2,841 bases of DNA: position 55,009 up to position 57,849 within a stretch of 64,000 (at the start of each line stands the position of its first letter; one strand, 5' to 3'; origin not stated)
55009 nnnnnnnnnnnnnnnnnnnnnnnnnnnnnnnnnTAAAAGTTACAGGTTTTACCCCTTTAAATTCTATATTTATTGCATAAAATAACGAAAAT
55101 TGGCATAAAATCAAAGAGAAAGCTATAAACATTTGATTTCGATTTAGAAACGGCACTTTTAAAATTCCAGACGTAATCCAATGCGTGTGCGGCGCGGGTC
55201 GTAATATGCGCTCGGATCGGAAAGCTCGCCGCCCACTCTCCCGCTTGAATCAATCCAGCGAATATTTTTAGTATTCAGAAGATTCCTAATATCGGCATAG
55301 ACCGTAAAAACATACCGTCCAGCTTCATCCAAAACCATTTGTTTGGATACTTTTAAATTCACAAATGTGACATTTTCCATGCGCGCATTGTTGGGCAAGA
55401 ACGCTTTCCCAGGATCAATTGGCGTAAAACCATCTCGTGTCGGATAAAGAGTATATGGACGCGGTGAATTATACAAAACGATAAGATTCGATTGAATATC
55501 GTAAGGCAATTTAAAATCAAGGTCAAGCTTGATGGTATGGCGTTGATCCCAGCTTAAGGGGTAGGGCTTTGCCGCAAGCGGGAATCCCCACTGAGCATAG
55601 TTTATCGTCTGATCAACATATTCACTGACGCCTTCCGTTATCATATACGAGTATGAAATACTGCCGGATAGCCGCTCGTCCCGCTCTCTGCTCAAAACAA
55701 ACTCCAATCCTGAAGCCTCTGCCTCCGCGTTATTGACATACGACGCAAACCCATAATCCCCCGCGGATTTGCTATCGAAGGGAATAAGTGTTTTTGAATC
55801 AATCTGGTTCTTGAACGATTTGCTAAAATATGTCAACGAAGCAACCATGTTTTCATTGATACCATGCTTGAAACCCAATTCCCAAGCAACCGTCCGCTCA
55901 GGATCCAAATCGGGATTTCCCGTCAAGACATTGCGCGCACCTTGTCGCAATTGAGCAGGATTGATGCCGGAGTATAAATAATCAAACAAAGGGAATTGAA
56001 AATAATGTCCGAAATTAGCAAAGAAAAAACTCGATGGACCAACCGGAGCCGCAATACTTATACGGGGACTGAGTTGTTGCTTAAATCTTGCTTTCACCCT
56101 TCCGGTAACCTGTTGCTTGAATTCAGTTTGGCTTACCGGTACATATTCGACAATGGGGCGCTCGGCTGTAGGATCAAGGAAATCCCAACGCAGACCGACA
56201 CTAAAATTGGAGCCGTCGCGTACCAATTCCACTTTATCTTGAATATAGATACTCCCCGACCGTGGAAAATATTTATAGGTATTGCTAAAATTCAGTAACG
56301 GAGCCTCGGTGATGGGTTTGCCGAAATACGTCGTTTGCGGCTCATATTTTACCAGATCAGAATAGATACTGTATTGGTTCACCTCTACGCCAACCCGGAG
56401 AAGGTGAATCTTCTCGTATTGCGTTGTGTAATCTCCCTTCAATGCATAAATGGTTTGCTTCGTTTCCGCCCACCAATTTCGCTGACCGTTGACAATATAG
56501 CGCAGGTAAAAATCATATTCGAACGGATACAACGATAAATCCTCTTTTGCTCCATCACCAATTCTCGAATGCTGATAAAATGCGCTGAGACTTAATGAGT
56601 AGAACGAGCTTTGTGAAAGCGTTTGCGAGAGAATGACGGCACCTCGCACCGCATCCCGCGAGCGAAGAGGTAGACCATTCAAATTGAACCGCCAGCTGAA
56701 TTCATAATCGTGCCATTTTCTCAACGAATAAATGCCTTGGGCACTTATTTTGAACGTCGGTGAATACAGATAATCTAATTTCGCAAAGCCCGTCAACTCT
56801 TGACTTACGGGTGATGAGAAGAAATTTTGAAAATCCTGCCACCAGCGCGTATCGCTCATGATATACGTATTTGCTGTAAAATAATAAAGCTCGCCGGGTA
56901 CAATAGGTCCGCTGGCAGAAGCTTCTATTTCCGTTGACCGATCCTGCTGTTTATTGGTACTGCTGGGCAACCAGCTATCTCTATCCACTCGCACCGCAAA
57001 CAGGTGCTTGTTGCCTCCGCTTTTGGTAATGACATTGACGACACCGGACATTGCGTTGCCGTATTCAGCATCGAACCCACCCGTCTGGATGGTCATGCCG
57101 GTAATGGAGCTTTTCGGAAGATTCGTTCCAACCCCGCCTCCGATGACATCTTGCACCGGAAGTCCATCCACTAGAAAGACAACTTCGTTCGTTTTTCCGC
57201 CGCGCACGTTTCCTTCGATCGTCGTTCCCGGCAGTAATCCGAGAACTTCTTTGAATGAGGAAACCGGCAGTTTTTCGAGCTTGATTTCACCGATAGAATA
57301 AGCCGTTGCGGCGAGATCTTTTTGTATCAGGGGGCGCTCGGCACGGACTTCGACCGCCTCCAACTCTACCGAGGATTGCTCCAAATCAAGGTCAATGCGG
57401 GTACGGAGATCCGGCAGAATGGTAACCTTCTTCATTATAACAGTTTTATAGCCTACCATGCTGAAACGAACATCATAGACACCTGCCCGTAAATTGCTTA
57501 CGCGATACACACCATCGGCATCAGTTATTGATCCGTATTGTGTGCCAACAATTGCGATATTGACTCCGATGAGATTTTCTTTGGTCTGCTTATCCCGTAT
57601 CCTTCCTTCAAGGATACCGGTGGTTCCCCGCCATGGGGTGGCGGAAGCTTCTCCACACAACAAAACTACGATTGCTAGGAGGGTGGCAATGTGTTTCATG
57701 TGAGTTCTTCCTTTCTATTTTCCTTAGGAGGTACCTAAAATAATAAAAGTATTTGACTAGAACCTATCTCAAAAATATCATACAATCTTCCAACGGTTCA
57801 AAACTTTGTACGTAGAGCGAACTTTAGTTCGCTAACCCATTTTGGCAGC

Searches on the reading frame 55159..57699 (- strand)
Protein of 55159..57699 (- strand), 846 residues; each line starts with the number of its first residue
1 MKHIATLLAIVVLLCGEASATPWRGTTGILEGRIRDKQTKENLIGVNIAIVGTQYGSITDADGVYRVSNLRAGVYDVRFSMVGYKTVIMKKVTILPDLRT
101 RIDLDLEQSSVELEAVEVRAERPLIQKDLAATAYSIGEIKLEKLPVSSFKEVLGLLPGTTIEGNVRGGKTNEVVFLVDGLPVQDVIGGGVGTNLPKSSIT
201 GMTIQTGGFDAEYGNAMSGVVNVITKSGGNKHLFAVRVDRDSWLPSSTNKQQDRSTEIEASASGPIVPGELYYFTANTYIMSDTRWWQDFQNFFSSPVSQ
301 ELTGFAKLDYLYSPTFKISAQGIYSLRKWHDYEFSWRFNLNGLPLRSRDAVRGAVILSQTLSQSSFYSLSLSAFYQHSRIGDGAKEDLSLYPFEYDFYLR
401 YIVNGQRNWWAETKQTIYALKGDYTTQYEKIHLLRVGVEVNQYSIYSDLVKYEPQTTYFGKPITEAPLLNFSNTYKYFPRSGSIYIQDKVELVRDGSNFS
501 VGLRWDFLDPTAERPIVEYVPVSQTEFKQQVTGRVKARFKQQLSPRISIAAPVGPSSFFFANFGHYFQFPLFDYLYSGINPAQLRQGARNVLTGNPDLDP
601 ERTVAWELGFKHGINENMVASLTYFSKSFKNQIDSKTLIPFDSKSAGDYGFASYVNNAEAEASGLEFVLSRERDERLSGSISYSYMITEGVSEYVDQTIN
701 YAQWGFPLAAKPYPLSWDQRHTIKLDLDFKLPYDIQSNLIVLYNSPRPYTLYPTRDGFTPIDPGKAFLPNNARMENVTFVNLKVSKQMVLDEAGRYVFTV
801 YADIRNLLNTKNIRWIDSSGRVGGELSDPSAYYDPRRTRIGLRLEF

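Call 14: search_protein_families(library=pfam, proteins=[window:55159-57699:-])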
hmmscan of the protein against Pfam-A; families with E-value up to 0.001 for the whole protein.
window:55159-57699:- (846 aa): 5 families
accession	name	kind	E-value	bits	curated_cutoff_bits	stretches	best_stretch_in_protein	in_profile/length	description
PF00593.30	TonB_dep_Rec_b-barrel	-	2.1e-23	84.3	27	1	324-807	55-436/436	TonB dependent receptor-like, beta-barrel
PF13715.12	CarbopepD_reg_2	-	1.1e-17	64.2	32.2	1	31-118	2-88/88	CarboxypepD_reg-like domain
PF13620.12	CarboxypepD_reg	-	8.9e-15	55.2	32.3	1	30-107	2-82/82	Carboxypeptidase regulatory-like domain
PF14905.12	OMP_b-brl_3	-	3.4e-13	49.9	27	1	412-750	51-341/408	Outer membrane protein beta-barrel family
PF07715.20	Plug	-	2e-06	28.7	23.9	1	127-220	3-107/107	TonB-dependent Receptor Plug Domain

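Call 15: find_homologous_proteins(query=window:55159-57699:-, max_evalue=1e-30)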
Query window:55159-57699:- (846 aa): 874 proteins with E <= 1e-30 among 8000 candidates; the best 120 are listed.
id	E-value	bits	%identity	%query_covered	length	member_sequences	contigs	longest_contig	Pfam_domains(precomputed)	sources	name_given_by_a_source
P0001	0.0e+0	1827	93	100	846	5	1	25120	PF13715.13,PF07715.21,PF13620.13,PF00593.31,PF14905.13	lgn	-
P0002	0.0e+0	1815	92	100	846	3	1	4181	PF13715.13,PF07715.21,PF13620.13,PF14905.13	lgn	-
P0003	0.0e+0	1547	76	99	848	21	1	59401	PF13715.13,PF07715.21,PF13620.13,PF00593.31,PF14905.13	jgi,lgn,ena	-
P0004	0.0e+0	1492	74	100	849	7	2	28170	PF13715.13,PF13620.13,PF00593.31,PF14905.13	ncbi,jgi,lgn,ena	jgi:outer membrane receptor for ferrienterochelin and colicin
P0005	0.0e+0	1485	73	100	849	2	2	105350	PF13715.13,PF13620.13,PF00593.31,PF14905.13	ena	-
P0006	0.0e+0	1472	74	99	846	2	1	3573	PF13715.13,PF13620.13,PF14905.13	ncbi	-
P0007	0.0e+0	1462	72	99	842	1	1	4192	PF13715.13,PF13620.13,PF00593.31,PF14905.13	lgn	-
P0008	0.0e+0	1454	71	99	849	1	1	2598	PF13715.13,PF13620.13,PF00593.31,PF14905.13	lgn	-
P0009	0.0e+0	1440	71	99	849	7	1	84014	PF13715.13,PF13620.13,PF00593.31,PF14905.13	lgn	-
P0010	0.0e+0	1437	71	100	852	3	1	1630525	PF13715.13,PF07715.21,PF13620.13,PF00593.31,PF14905.13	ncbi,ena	-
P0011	0.0e+0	1436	70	99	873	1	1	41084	PF13715.13,PF07715.21,PF13620.13,PF00593.31,PF14905.13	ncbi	-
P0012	0.0e+0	1434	70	100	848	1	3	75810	PF13715.13,PF07715.21,PF13620.13,PF00593.31,PF14905.13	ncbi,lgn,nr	ncbi:MAG: TonB-dependent receptor [Nitrososphaera sp.]|nr:TonB-dependent receptor [Nitrososphaera sp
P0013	0.0e+0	1425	70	99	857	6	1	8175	PF13715.13,PF25183.2,PF07715.21,PF13620.13,PF00593.31,PF14905.13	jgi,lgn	-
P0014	0.0e+0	1424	69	100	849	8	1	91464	PF13715.13,PF07715.21,PF13620.13,PF00593.31,PF14905.13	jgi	-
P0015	0.0e+0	1417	71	97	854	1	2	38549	PF13715.13,PF07715.21,PF13620.13,PF00593.31,PF14905.13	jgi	-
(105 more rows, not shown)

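Call 16: find_encoding_contigs(protein=P0001, flank=6000, max_places=3)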
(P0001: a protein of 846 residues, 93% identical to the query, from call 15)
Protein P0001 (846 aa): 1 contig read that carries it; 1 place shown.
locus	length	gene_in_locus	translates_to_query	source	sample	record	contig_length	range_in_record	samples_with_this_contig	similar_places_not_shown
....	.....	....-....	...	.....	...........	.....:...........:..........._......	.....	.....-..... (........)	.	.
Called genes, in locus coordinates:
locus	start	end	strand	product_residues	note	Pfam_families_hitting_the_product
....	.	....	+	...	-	?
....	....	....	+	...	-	-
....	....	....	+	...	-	-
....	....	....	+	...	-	-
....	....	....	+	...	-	-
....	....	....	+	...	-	-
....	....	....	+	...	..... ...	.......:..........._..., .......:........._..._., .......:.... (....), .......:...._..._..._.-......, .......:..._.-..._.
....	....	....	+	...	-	-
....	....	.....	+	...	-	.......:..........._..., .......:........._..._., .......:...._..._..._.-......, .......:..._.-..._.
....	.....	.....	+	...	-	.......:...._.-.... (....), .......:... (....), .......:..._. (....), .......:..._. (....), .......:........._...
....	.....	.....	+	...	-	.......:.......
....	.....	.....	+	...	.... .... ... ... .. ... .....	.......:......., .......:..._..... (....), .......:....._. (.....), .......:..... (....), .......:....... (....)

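Call 17: find_encoding_contigs(protein=P0003, flank=6000, max_places=3)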
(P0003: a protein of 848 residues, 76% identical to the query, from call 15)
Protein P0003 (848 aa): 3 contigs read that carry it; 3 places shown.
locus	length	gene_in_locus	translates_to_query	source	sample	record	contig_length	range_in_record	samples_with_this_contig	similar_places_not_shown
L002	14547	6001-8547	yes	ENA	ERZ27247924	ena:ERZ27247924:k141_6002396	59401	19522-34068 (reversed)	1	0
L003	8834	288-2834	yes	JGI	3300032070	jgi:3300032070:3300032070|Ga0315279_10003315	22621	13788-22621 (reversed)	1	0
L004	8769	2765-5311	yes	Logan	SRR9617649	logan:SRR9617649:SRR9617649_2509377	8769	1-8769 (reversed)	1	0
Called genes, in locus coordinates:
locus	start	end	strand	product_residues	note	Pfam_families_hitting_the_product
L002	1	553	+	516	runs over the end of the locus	PF04079:SMC_ScpB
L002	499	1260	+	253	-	PF01479:S4 (weak), PF00849:PseudoU_synth_2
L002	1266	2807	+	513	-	PF02446:Glyco_hydro_77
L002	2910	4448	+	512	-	PF01336:tRNA_anti-codon, PF00152:tRNA-synt_2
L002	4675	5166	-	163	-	-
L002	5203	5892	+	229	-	-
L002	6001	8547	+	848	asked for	PF13620:CarboxypepD_reg, PF13715:CarbopepD_reg_2, PF07715:Plug (weak), PF00593:TonB_dep_Rec_b-barrel, PF14905:OMP_b-brl_3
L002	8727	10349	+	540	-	PF22694:CtpB_N-like, PF00595:PDZ, PF13180:PDZ_2 (faint), PF17820:PDZ_6 (weak), PF03572:Peptidase_S41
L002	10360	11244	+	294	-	PF11306:DUF3108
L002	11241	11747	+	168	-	PF00132:Hexapep, PF25084:LbH_EIF2B (weak), PF25087:GMPPB_C (faint)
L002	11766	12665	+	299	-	PF23023:Anti-Pycsar_Apyc1 (weak), PF12706:Lactamase_B_2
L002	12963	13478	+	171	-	-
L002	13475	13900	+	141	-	PF02130:YbeY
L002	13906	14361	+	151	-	PF04361:DUF494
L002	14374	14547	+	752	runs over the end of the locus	PF01751:Toprim, PF01131:Topoisom_bac, PF01396:Zn_ribbon_Top1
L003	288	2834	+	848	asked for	PF13620:CarboxypepD_reg, PF13715:CarbopepD_reg_2, PF07715:Plug (weak), PF00593:TonB_dep_Rec_b-barrel, PF14905:OMP_b-brl_3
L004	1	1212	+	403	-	?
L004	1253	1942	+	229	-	-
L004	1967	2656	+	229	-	-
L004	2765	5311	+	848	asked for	PF13620:CarboxypepD_reg, PF13715:CarbopepD_reg_2, PF07715:Plug (weak), PF00593:TonB_dep_Rec_b-barrel, PF14905:OMP_b-brl_3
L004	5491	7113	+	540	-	PF22694:CtpB_N-like, PF00595:PDZ, PF13180:PDZ_2 (faint), PF17820:PDZ_6 (weak), PF03572:Peptidase_S41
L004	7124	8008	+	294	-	PF11306:DUF3108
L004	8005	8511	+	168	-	PF00132:Hexapep, PF25084:LbH_EIF2B (weak), PF25087:GMPPB_C (faint)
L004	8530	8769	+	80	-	?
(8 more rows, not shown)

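Call 49: find_encoding_contigs(protein=P0002, flank=3000, max_places=3)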
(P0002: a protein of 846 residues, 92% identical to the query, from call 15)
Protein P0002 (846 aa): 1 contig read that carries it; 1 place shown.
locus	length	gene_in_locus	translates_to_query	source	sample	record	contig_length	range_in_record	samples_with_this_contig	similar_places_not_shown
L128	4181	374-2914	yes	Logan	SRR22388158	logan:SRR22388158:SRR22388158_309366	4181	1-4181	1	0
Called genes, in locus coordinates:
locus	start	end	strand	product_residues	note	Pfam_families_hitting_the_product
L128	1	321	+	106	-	?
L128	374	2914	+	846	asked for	PF13620:CarboxypepD_reg, PF13715:CarbopepD_reg_2, PF07715:Plug (weak), PF14905:OMP_b-brl_3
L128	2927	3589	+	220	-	-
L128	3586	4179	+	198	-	?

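Call 90: find_encoding_contigs(protein=P0005, flank=2500, max_places=2)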
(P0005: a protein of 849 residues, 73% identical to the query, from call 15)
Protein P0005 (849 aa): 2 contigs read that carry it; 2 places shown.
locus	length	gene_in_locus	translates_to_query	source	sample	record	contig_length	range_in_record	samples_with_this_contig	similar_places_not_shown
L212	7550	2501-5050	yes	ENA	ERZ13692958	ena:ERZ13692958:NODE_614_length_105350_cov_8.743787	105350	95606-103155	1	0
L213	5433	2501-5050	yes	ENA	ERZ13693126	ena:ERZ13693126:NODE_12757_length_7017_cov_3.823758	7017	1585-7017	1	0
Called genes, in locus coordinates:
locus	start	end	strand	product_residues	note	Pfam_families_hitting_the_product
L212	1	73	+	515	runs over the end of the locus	PF01336:tRNA_anti-codon, PF00152:tRNA-synt_2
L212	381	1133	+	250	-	-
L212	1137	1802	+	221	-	-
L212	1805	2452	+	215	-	-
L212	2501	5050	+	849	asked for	PF13620:CarboxypepD_reg, PF13715:CarbopepD_reg_2, PF00593:TonB_dep_Rec_b-barrel, PF14905:OMP_b-brl_3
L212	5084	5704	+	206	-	-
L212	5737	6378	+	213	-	-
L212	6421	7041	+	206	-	-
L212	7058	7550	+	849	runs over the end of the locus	PF13620:CarboxypepD_reg, PF13715:CarbopepD_reg_2, PF00593:TonB_dep_Rec_b-barrel, PF14905:OMP_b-brl_3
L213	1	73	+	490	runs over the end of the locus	PF01336:tRNA_anti-codon, PF00152:tRNA-synt_2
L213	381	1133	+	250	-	-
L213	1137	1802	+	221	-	-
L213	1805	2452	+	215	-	-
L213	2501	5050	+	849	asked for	PF13620:CarboxypepD_reg, PF13715:CarbopepD_reg_2, PF00593:TonB_dep_Rec_b-barrel, PF14905:OMP_b-brl_3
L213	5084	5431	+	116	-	?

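Call 91: find_encoding_contigs(protein=P0010, flank=2500, max_places=2)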
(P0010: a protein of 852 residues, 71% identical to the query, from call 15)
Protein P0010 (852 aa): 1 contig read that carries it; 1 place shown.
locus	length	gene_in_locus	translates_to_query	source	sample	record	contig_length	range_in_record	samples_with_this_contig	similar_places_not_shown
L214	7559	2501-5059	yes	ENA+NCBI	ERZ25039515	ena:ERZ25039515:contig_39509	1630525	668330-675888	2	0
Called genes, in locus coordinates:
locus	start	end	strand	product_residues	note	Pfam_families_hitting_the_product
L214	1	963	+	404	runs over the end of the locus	PF13620:CarboxypepD_reg, PF13715:CarbopepD_reg_2, PF26550:Tricorn_2nd (faint), PF26549:Tricorn_N (faint), PF07676:PD40 (faint)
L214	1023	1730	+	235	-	-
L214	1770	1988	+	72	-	-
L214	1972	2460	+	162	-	-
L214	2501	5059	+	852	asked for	PF13620:CarboxypepD_reg, PF13715:CarbopepD_reg_2, PF07715:Plug (faint), PF00593:TonB_dep_Rec_b-barrel, PF14905:OMP_b-brl_3 (weak)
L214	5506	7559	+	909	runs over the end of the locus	PF02837:Glyco_hydro_2_N (weak), PF00703:Glyco_hydro_2, PF02836:Glyco_hydro_2_C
